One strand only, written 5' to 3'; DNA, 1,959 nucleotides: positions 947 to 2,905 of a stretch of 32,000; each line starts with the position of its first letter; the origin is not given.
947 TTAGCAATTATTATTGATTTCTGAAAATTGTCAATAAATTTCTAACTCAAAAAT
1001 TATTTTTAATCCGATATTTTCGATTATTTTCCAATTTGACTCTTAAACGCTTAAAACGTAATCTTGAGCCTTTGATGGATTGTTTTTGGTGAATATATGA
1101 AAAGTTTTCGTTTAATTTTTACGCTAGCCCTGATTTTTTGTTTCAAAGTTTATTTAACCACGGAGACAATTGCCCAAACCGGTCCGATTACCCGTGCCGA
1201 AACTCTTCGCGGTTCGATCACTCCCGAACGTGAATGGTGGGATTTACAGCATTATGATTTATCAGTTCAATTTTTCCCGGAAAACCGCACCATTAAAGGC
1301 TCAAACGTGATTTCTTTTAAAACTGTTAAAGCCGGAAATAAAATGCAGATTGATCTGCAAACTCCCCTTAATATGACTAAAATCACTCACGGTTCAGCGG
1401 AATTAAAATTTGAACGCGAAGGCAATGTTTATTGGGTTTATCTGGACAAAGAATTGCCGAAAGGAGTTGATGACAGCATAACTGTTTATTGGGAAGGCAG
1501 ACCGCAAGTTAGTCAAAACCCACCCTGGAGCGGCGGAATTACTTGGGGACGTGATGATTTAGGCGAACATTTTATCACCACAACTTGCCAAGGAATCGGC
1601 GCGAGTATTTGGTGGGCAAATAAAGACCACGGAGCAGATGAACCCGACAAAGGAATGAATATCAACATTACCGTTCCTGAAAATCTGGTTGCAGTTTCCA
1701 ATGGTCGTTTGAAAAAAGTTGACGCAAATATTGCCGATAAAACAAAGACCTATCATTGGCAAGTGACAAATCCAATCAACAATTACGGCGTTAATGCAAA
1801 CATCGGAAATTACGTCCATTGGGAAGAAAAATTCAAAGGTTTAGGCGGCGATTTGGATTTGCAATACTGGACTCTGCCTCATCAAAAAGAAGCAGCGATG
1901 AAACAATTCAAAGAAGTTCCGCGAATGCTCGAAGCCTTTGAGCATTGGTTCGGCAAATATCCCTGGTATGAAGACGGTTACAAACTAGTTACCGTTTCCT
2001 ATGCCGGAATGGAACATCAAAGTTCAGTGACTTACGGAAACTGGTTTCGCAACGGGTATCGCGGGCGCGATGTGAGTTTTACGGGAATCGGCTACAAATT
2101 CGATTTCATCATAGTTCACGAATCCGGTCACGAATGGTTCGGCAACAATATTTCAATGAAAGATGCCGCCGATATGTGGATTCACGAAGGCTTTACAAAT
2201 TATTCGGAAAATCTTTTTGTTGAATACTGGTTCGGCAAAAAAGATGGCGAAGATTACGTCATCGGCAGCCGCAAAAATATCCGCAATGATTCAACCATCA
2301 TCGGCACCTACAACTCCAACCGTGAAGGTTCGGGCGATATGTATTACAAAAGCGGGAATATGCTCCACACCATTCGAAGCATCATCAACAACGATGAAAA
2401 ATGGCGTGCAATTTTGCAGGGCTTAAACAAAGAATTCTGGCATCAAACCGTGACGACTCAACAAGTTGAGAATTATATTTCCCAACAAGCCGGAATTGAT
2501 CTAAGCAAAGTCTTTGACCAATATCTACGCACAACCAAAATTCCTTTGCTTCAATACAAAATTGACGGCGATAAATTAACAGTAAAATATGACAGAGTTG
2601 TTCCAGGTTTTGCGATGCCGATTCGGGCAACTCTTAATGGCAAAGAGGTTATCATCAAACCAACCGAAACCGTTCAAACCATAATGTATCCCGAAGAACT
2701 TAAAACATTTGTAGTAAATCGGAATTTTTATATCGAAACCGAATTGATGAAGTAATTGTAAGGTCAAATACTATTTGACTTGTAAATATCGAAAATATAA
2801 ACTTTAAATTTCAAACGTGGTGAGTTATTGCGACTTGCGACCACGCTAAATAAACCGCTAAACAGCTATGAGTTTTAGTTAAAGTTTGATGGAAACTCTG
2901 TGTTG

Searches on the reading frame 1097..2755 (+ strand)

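Call 56: search_protein_families(library=pfam, proteins=[window:1097-2755:+], max_evalue=0.00001)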
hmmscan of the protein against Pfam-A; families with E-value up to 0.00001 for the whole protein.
window:1097-2755:+ (552 aa): 2 families
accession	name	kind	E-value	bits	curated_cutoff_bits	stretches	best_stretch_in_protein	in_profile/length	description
PF01433.26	Peptidase_M1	-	5.4e-15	56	27.7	1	273-476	5-218/218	Peptidase family M1 domain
PF17900.6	Peptidase_M1_N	-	1.2e-06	29.2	25.8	1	51-230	3-185/186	Peptidase M1 N-terminal domain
